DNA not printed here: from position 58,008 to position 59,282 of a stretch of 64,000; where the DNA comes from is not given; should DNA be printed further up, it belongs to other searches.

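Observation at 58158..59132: Stand-alone class III nucleotidyl cyclase with a Cys-rich N-terminal domain inside the defence island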

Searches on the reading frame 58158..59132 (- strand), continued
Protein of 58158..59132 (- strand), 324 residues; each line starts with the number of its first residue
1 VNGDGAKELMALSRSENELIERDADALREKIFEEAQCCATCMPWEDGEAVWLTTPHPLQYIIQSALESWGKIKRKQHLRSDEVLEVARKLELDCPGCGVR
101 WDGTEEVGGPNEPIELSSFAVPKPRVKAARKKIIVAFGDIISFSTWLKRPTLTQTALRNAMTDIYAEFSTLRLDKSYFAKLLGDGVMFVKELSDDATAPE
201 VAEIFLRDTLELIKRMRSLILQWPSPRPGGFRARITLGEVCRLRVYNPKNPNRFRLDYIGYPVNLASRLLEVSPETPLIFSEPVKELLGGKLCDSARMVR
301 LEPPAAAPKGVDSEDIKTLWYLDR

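Call 57: find_encoding_contigs(protein=P0160, flank=10000, max_places=3)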
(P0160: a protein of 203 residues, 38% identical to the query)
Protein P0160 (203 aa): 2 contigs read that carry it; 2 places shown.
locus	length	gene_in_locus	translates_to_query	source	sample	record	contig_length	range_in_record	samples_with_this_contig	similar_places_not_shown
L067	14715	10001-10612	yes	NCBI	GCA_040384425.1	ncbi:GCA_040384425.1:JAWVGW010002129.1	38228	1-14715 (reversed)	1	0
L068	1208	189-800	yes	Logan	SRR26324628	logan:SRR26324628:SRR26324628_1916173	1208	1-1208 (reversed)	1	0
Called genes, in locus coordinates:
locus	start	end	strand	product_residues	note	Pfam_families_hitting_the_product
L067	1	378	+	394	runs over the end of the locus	-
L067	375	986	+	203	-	PF11041:Phage_Wedge1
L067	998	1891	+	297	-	-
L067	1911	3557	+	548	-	-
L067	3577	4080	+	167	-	-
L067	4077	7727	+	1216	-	-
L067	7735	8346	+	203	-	-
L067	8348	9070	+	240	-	-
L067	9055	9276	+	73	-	PF21344:Zn_ribbon_LysW (faint)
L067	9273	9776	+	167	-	PF08291:Peptidase_M15_3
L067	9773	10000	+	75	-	-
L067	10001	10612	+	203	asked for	PF00211:Guanylate_cyc (weak)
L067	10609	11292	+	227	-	-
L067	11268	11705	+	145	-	-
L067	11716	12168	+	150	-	-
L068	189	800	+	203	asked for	PF00211:Guanylate_cyc (weak)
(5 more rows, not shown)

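Call 60: search_protein_families(library=pfam, proteins=[P0148], max_evalue=0.05)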
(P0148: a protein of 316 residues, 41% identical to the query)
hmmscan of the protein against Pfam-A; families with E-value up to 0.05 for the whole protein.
P0148 (316 aa): 1 family
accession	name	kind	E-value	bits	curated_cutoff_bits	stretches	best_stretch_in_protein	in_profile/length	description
PF00211.25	Guanylate_cyc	-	2.3e-06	27.8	21.9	1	124-262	7-137/183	Adenylate and Guanylate cyclase catalytic domain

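Call 71: search_protein_families(library=pfam, proteins=[L072:2135-3283:+, L072:2-865:+, L001:663-1817:+, L012:1600-2169:+, L012:2270-3346:+, L012:3336-3953:+], max_evalue=0.05)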
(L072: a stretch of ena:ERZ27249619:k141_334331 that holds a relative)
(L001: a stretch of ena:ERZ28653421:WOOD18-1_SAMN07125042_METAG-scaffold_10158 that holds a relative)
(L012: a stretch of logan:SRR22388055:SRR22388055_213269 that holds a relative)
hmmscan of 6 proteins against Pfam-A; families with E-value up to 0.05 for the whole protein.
L072:2135-3283:+ (382 aa): 9 families
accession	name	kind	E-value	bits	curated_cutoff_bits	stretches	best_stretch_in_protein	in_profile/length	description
PF13426.13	PAS_9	-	1.8e-41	141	27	3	26-129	2-103/103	PAS domain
PF00989.32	PAS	-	1.3e-31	109.3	22.6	3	20-127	6-113/113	PAS fold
PF08448.16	PAS_4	-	3e-22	79.4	23.1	2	24-131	4-109/110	PAS fold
PF08447.18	PAS_3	-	7.6e-20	71.4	25.6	3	165-243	2-83/89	PAS fold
PF13188.13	PAS_8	-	1.1e-18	66.8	21.8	2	142-199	1-55/65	PAS domain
PF08670.17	MEKHLA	-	7.2e-07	29.6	23.7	1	141-231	26-118/143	MEKHLA domain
PF12860.13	PAS_7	-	1.2e-06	29.1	27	0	28-134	8-114/115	PAS fold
PF18095.7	PAS_12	-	0.00011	22.3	22.6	0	34-114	66-141/153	UPF0242 C-terminal PAS-like domain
PF24820.1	Diguanyl_cycl_sensor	-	0.002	18.5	28.1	1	24-111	5-96/109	Diguanylate cyclase-like sensor domain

L072:2-865:+ (287 aa): 0 families

L001:663-1817:+ (384 aa): 0 families

L012:1600-2169:+ (189 aa): 4 families
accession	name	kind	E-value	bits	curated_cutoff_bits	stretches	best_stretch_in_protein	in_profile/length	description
PF13384.12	HTH_23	-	0.00018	21.7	24.6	1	103-142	3-41/50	Homeodomain-like domain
PF13518.12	HTH_28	-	0.00065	20.2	25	1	106-142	1-36/52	Helix-turn-helix domain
PF13542.12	HTH_Tnp_ISL3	-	0.0042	17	27.4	1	104-136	12-44/51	Helix-turn-helix domain of transposase family ISL3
PF12728.13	HTH_17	-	0.015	16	27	1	119-141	2-24/51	Helix-turn-helix domain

L012:2270-3346:+ (358 aa): 1 family
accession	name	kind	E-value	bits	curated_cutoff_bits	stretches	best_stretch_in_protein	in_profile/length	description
PF03235.19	GmrSD_N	-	6.2e-26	92.2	33.2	1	27-175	13-199/199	GmrSD restriction endonuclease, N-terminal domain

L012:3336-3953:+ (205 aa): 0 families

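Call 72: search_protein_families(library=padloc, proteins=[L001:663-1817:+, L001:1820-2590:+, L012:1600-2169:+, L012:2270-3346:+, L012:3336-3953:+], max_evalue=0.01)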
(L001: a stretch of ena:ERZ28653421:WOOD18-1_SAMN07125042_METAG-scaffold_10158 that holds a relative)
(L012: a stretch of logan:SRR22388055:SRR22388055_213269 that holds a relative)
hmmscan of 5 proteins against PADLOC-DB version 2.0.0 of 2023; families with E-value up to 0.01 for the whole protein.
L001:663-1817:+ (384 aa): 5 families
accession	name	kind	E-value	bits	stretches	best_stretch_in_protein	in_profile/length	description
PDLC04567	PDC-M30A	-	3e-37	126.5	2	134-281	142-288/381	-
PDLC04566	PDC-M30A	-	4.2e-21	73.4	1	14-367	11-348/372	-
PDLC04568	PDC-M30A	-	3.3e-15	54.3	1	14-362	12-346/368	-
PDLC04636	PDC-M41A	-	6.8e-10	37.2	1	17-158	10-142/281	-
PDLC04635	PDC-M41A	-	2.7e-08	32.1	1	17-215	12-219/298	-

L001:1820-2590:+ (256 aa): 2 families
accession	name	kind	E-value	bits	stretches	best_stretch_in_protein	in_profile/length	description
PDLC04639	PDC-M41B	-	5.2e-98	325.2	1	4-254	3-236/241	-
PDLC04569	PDC-M30B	-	4.1e-95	315.9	1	4-254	3-236/241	-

L012:1600-2169:+ (189 aa): 0 families

L012:2270-3346:+ (358 aa): 9 families
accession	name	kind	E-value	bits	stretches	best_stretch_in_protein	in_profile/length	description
PDLC03877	NsnA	-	4.9e-40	136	1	3-270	43-298/385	-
PDLC04027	PD-T4-2_A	-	5.4e-29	99.4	1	14-233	41-254/363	-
PDLC03418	REase_II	-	1.5e-15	55.2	1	24-178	31-162/372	Type II restriction enzyme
PDLC04709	PDC-M55C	-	1.6e-05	21.8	0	124-172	189-236/554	-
PDLC02701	Orf5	-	0.00027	17.6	0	73-92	79-98/596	Orf5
PDLC02686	Orf5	-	0.0017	15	0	71-90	74-93/566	Orf5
PDLC04151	HEC-05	-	0.0018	15.1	0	145-169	245-269/600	-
PDLC02695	Orf5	-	0.0022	14.4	1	69-123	74-127/601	Orf5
PDLC04157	HEC-06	-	0.0061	13.2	1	72-115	71-113/558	-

L012:3336-3953:+ (205 aa): 0 families

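Call 79: search_dna_similar(query=window:58158-59105:-, collection=phages, mode=protein, max_evalue=0.001, max_rows=20)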
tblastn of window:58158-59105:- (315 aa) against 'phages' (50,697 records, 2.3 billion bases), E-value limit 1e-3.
No match.

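Call 80: search_dna_similar(query=window:58158-59105:-, collection=plasmids, mode=protein, max_evalue=0.001, max_rows=20)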
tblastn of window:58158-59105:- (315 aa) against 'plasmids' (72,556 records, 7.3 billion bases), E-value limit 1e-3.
No match.

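Call 81: search_dna_similar(query=P0004, collection=phages, mode=protein, max_evalue=0.01, max_rows=10)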
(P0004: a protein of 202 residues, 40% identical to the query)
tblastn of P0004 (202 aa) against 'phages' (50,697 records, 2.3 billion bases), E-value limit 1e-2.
No match.

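Call 93: fold_search(model_id=the predicted structure, library=viral)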
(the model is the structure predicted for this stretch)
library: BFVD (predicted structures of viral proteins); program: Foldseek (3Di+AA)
matches with E <= 10: 680; with E <= 0.001: 4
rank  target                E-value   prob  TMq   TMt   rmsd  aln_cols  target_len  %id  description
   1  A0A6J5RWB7            3.4e-09  1.00  0.48  0.24   3.6       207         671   18  COG4252 Predicted transmembrane sensor domain [uncultured Caudovirales phage]
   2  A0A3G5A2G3            9.3e-09  1.00  0.45  0.37   7.6       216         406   16  Response regulator [Harvfovirus sp.]
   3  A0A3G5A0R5            2.0e-07  1.00  0.47  0.32  14.3       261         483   12  Guanylate cyclase domain-containing protein [Faunusvirus sp.]
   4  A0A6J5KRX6            9.8e-07  1.00  0.41  0.46   8.4       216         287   11  Guanylate cyclase domain-containing protein [uncultured Caudovirales phage]
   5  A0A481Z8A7            2.1e-03  0.85  0.14  0.27  10.1       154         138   12  Uncharacterized protein [Pithovirus LCPAC302]
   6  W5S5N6                4.8e-03  0.44  0.17  0.19  21.4       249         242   11  Uncharacterized protein [Pithovirus sibericum]
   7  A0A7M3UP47            7.3e-03  1.00  0.34  0.59   6.6       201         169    7  Uncharacterized protein [Pyramimonas orientalis virus]
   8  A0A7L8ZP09            9.7e-03  0.38  0.13  0.27  13.8       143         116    9  Uncharacterized protein [Erwinia phage pEa_SNUABM_47]
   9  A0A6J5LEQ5            1.4e-02  0.57  0.21  0.19  17.2       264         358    9  Diguanylate cyclase AdrA [uncultured Caudovirales phage]
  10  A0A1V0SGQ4            1.6e-02  0.60  0.20  0.21  23.5       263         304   11  Translation initiation factor eIF-2 alpha subunit [Hokovirus HKV1]
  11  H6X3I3                1.9e-02  0.51  0.17  0.28  16.1       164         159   13  Uncharacterized protein [Klebsiella phage vB_KleM_RaK2]
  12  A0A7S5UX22            2.5e-02  0.16  0.12  0.19  19.0       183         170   10  (no name in the UniProt tables at hand)
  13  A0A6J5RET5            3.2e-02  0.75  0.18  0.35  11.0       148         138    8  Uncharacterized protein [uncultured Caudovirales phage]
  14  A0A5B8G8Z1            3.2e-02  0.69  0.23  0.13  12.9       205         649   12  Helicase-primase subunit [Colobine gammaherpesvirus 1]
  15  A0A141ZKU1            3.2e-02  0.28  0.16  0.20  24.3       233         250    9  (no name in the UniProt tables at hand)
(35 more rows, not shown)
